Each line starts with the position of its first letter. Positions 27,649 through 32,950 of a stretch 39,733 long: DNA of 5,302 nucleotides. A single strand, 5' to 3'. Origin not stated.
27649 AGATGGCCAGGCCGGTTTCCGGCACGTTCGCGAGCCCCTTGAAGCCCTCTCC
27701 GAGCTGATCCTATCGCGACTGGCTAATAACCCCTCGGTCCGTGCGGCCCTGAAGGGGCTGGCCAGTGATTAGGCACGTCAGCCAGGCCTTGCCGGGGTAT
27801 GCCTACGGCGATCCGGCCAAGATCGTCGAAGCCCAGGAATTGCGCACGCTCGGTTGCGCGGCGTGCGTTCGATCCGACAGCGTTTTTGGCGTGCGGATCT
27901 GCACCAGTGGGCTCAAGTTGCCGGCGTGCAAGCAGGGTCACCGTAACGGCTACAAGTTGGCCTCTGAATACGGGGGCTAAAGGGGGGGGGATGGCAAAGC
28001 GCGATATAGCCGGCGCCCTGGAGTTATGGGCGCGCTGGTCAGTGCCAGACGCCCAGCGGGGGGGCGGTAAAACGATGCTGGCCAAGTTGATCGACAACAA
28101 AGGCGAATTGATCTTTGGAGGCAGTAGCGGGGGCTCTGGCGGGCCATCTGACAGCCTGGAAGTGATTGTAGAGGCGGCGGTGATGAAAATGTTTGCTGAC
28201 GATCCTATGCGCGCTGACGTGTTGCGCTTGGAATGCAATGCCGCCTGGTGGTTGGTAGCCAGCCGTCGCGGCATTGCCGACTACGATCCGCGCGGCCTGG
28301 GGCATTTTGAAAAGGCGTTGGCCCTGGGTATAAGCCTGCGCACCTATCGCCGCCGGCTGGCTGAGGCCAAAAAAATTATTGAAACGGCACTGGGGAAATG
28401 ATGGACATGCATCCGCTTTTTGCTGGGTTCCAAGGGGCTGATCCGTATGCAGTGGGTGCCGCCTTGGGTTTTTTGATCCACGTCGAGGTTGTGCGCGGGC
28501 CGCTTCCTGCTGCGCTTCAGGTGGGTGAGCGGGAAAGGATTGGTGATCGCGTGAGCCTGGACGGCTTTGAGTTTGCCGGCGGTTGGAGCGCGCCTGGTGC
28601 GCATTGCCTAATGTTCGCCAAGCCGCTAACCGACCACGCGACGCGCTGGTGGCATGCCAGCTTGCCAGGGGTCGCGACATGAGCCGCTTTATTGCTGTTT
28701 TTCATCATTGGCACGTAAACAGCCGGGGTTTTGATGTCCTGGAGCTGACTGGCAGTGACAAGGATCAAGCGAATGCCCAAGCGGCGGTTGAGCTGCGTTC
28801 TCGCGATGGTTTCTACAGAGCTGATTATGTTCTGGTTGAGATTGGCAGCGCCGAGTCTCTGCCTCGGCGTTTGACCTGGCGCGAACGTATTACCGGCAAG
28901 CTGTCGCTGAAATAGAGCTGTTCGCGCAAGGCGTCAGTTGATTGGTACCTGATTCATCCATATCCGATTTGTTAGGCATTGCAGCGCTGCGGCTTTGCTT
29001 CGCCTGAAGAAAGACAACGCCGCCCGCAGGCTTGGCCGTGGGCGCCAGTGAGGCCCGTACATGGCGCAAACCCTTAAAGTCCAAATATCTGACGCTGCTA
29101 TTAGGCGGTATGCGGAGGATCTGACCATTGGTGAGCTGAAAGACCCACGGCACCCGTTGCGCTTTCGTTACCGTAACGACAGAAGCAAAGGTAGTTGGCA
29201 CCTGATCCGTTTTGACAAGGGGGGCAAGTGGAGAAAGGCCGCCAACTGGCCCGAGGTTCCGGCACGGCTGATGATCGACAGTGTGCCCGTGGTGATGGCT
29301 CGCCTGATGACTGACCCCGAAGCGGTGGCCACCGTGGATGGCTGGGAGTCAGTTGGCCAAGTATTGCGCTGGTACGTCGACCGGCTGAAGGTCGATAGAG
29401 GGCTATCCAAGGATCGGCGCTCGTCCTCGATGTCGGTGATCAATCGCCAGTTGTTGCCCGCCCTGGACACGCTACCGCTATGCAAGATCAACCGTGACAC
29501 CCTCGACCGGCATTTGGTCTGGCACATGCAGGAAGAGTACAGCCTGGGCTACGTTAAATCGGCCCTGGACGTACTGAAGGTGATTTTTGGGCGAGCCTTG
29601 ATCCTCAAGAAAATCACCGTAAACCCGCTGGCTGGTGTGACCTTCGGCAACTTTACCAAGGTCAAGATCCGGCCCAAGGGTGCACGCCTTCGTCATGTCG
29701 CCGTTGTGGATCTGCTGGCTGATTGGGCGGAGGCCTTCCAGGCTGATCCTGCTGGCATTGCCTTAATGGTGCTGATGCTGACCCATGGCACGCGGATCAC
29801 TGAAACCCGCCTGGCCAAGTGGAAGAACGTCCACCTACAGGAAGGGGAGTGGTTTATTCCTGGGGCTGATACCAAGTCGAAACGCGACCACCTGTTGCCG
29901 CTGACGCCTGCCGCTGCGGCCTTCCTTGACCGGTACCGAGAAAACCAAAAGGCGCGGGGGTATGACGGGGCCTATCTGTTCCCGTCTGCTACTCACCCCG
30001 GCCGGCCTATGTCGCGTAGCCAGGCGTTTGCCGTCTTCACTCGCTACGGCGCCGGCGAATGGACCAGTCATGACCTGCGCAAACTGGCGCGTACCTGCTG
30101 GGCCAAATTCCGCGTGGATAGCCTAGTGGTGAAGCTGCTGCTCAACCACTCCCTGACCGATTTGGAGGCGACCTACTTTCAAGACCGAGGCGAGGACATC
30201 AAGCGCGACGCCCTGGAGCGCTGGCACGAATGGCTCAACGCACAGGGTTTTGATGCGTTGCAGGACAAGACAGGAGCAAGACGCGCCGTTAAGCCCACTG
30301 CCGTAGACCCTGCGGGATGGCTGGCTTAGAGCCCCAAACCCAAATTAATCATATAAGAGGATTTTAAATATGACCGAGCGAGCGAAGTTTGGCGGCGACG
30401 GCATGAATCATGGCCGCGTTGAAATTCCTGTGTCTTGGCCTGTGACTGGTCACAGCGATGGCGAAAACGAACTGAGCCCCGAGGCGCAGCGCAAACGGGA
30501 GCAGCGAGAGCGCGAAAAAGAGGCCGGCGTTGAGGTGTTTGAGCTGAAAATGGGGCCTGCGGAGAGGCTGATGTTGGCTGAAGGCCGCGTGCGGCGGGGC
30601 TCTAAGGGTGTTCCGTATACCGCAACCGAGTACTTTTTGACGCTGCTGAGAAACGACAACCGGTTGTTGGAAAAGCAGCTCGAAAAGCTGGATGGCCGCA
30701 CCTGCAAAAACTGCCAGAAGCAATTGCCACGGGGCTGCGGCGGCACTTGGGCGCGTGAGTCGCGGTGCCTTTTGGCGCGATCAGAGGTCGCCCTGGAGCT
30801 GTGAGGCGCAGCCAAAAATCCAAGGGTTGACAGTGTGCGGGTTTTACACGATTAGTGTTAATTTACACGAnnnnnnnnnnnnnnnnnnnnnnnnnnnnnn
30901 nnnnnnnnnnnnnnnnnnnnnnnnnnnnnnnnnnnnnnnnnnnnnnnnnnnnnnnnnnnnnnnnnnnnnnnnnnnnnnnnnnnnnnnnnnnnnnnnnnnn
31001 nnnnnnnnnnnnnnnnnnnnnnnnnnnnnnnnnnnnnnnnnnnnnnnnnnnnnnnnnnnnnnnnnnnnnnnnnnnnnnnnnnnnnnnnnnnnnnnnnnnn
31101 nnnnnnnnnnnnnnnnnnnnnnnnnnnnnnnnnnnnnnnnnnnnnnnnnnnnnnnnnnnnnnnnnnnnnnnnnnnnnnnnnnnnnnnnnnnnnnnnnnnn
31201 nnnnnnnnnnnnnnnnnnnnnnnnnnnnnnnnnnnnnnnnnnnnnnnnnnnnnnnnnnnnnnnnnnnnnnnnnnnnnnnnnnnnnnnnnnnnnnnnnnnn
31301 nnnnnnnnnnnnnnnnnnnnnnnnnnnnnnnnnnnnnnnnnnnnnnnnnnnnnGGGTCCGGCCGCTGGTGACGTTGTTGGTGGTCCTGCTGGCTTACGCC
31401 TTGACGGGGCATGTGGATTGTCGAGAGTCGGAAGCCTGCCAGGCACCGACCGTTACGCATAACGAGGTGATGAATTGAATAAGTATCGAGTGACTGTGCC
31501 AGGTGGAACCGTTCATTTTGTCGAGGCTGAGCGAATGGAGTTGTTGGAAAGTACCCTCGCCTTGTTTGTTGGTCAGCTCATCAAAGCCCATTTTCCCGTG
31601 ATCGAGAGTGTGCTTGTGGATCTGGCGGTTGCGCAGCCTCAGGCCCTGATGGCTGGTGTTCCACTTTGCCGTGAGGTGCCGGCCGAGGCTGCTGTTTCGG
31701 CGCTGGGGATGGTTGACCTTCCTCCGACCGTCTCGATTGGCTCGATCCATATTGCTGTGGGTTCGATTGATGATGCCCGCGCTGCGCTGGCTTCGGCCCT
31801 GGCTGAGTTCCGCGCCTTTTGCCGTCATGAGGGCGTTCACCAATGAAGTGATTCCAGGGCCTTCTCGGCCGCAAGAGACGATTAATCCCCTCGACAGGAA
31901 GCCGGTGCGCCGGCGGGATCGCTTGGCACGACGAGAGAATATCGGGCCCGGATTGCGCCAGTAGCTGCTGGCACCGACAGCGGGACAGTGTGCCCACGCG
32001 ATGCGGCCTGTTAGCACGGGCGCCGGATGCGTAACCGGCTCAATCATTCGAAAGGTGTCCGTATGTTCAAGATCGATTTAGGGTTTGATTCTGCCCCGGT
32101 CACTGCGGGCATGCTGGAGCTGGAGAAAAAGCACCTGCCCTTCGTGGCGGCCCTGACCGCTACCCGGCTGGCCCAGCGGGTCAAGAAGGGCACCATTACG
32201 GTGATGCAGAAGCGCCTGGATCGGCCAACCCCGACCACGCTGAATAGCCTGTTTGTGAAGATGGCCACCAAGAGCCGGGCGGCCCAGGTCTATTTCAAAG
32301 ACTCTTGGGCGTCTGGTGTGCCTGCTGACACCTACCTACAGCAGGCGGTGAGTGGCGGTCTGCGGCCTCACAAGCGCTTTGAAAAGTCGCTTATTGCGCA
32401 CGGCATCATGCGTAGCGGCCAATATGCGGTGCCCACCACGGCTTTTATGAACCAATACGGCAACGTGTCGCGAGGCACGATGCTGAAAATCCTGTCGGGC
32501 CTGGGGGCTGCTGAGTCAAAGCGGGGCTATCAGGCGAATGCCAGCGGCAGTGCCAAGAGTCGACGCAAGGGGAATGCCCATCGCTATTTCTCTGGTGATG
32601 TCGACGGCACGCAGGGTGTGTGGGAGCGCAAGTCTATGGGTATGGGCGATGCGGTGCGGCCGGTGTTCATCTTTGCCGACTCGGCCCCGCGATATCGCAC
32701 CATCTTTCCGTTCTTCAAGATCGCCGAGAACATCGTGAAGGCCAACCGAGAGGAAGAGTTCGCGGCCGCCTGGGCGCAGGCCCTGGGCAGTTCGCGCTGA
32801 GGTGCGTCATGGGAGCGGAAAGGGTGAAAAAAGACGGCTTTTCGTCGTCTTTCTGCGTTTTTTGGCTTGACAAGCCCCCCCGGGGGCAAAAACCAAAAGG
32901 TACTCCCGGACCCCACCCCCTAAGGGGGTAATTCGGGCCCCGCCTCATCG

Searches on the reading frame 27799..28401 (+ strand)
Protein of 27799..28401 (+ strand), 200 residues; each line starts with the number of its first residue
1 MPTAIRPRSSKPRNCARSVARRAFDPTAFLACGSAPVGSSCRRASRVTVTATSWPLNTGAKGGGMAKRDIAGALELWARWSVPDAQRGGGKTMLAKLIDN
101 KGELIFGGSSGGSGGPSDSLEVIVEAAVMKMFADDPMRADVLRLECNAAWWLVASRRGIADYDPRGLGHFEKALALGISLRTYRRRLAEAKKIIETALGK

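Call 14: search_protein_families(library=phrogs, proteins=[window:27799-28401:+], max_evalue=0.001)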
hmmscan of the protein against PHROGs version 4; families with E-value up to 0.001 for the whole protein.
window:27799-28401:+ (200 aa): 1 family
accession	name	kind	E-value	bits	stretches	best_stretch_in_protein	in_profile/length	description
phrog_5285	-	unknown function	1.4e-18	68.4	1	67-200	3-124/127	-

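Call 15: search_protein_families(library=pfam, proteins=[window:27799-28401:+], max_evalue=0.01)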
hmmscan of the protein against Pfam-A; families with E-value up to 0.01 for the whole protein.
window:27799-28401:+ (200 aa): 0 families

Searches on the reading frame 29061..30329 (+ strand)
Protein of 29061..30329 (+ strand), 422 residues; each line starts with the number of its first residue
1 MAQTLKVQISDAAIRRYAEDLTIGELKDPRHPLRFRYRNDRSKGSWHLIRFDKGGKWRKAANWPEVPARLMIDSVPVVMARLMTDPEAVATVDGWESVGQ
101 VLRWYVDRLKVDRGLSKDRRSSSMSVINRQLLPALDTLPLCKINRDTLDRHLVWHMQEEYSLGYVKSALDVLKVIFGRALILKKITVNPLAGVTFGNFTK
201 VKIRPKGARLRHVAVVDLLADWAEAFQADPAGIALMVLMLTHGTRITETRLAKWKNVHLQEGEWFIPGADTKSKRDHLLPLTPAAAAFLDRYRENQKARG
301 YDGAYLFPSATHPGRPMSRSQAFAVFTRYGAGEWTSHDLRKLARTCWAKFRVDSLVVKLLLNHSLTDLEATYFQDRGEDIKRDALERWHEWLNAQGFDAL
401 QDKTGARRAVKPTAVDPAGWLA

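Call 14: search_protein_families(library=phrogs, proteins=[window:29061-30329:+], max_evalue=0.001)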
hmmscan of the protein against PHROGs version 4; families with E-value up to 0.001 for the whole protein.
window:29061-30329:+ (422 aa): 4 families
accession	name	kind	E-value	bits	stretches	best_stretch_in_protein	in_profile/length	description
phrog_1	-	integration and excision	2e-39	137.4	1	22-400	111-459/611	integrase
phrog_216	-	integration and excision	3.3e-17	63.5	1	233-392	77-244/301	integrase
phrog_17497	-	unknown function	1.2e-07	32.8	1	333-394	57-118/133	-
phrog_24775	-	unknown function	5.7e-06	27.4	1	332-398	26-92/101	-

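Call 15: search_protein_families(library=pfam, proteins=[window:29061-30329:+], max_evalue=0.01)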
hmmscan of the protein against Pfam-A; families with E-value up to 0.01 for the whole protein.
window:29061-30329:+ (422 aa): 1 family
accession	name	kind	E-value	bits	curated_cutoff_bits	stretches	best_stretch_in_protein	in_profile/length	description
PF00589.27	Phage_integrase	-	3.1e-18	66.6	27.1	1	234-367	26-160/172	Phage integrase family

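Call 16: search_protein_families(library=ncbifam, proteins=[window:29061-30329:+], max_evalue=0.01)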
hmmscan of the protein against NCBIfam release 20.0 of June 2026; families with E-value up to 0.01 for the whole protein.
window:29061-30329:+ (422 aa): 5 families
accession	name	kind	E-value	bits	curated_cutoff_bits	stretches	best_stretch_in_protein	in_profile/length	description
NF007246.0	PRK09692.1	domain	7.6e-13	47.9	434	1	235-363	239-363/413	integrase domain-containing protein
NF001399.0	PRK00283.1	subfamily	1e-08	34.8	279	1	101-331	8-233/300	tyrosine recombinase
TIGR02225.1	recomb_XerD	equivalog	3e-07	30.1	329.6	1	105-330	3-224/290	site-specific tyrosine recombinase XerD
TIGR02224.1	recomb_XerC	equivalog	0.00032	20.2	335.15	1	232-364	130-266/295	tyrosine recombinase XerC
NF040815.2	recomb_XerA_Arch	equivalog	0.0012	18.4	220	1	142-381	37-260/263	site-specific tyrosine recombinase/integron integrase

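Call 60: find_homologous_proteins(query=window:29061-30329:+, max_evalue=1e-20)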
Query window:29061-30329:+ (422 aa): 228 proteins with E <= 1e-20 among 8000 candidates; the best 120 are listed.
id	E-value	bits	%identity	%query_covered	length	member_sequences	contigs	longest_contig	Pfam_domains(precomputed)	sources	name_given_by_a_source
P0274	1.6e-278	942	97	100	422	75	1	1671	PF00589.28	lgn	-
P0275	5.4e-253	858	88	100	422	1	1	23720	PF00589.28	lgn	-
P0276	1.5e-247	840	87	99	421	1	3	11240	PF00589.28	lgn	-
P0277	1.3e-241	820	84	99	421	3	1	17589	PF00589.28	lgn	-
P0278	2.8e-231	786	81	100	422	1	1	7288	PF00589.28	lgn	-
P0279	1.9e-228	777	80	99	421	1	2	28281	PF00589.28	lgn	-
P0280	2.7e-228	776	79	99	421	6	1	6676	PF00589.28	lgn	-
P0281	1.7e-227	774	80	99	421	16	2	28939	PF00589.28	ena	-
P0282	6.6e-226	768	79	100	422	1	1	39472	PF00589.28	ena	-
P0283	1.3e-225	767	79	99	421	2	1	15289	PF00589.28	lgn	-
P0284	1.8e-225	767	79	100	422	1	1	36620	PF00589.28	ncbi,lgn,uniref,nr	ncbi:tyrosine-type recombinase/integrase [Pseudomonas helleri]|uniref:tyrosine-type recombinase/inte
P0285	1.2e-223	761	79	99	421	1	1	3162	PF00589.28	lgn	-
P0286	6.2e-223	759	79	99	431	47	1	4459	PF00589.28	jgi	jgi:integrase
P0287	1.9e-222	757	77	100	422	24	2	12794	PF00589.28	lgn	-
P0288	9.3e-219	745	77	100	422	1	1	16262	PF00589.28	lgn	-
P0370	2.5e-114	401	48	98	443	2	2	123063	PF00589.28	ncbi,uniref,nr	ncbi:tyrosine-type recombinase/integrase [Pseudomonas abietaniphila]|uniref:tyrosine-type recombinas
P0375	7.8e-112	393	47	99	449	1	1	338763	PF00589.28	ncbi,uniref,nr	ncbi:tyrosine-type recombinase/integrase [Pseudomonas sp. CFBP 8772]|uniref:tyrosine-type recombinas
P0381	2.4e-108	381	46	95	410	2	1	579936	PF00589.28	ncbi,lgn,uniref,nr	ncbi:Integrase [Pseudomonas guineae]|uniref:Integrase n=1 Tax=Pseudomonas guineae TaxID=425504 RepID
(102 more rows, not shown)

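Call 81: find_encoding_contigs(protein=P0375, flank=10000, max_places=2)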
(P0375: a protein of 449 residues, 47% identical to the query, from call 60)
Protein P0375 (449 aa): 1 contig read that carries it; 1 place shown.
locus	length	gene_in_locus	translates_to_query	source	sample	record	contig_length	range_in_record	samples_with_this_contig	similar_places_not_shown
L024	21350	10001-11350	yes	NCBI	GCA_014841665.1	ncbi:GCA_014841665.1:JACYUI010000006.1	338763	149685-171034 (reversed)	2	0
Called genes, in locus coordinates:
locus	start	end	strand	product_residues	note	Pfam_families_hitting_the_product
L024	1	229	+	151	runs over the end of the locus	PF07007:LprI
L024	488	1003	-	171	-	-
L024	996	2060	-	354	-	-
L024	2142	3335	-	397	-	PF12167:Arm-DNA-bind_2, PF14659:Phage_int_SAM_3 (weak), PF00589:Phage_integrase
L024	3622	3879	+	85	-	-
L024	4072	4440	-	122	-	PF02599:CsrA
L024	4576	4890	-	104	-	PF00196:GerE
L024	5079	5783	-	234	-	PF13560:HTH_31 (weak), PF01381:HTH_3, PF00717:Peptidase_S24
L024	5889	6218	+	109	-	PF01381:HTH_3, PF12844:HTH_19 (faint), PF13560:HTH_31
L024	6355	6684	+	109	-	-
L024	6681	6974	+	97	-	-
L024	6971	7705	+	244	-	PF09669:Phage_pRha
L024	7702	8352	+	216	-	-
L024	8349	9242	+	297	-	PF13730:HTH_36, PF13545:HTH_Crp_2 (weak), PF13412:HTH_24 (weak)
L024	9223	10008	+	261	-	-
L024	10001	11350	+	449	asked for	PF00589:Phage_integrase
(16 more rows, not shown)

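Call 85: find_encoding_contigs(protein=P0381, flank=10000, max_places=1)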
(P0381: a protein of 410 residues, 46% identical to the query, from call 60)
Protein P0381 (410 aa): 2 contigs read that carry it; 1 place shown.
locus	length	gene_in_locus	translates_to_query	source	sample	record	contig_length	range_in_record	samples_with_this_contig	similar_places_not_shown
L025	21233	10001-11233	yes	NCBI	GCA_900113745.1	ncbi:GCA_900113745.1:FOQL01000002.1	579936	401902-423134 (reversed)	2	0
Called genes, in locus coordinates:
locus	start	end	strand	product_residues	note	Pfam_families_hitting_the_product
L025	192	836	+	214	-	PF00072:Response_reg, PF00196:GerE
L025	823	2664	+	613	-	PF01541:GIY-YIG, PF27096:UvrC_M, PF02151:UVR, PF22920:UvrC_RNaseH, PF08459:UvrC_RNaseH_dom, PF00633:HHH (faint), PF12826:HHH_2 (weak), PF14520:HHH_5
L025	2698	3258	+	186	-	PF01066:CDP-OH_P_transf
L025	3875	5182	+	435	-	PF13356:Arm-DNA-bind_3, PF22022:Phage_int_M, PF00589:Phage_integrase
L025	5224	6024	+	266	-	-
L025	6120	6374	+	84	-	-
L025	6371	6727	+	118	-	-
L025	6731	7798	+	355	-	PF13362:Toprim_3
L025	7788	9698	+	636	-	PF06048:DUF927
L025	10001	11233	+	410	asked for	PF00589:Phage_integrase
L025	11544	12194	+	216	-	PF11185:DUF2971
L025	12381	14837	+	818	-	PF13271:DUF4062 (weak), PF13646:HEAT_2 (faint)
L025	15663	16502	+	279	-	PF00483:NTP_transferase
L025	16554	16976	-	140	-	PF00903:Glyoxalase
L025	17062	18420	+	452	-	PF01262:AlaDh_PNT_C (faint), PF03486:HI0933_like (faint), PF07992:Pyr_redox_2, PF12831:FAD_oxidored (faint), PF13738:Pyr_redox_3, PF00070:Pyr_redox, PF02852:Pyr_redox_dim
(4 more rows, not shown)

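Call 86: find_encoding_contigs(protein=P0370, flank=10000, max_places=1)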
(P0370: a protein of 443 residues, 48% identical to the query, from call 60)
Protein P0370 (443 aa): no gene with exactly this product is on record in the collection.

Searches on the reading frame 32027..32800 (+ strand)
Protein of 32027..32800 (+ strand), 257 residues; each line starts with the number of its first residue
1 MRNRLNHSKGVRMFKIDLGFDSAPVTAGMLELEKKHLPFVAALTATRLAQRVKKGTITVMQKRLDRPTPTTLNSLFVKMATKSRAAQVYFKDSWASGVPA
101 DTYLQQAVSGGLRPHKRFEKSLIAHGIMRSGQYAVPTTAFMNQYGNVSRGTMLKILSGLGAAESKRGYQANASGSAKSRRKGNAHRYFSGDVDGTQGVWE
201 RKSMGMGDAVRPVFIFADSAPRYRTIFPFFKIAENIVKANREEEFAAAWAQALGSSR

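Call 14: search_protein_families(library=phrogs, proteins=[window:32027-32800:+], max_evalue=0.001)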
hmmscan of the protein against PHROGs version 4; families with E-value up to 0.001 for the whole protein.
window:32027-32800:+ (257 aa): 2 families
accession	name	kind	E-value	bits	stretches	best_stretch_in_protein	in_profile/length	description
phrog_1924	-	tail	3.3e-60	204.9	1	13-255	1-235/237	minor tail protein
phrog_29138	-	unknown function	1.8e-14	54.7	1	95-255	7-168/170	-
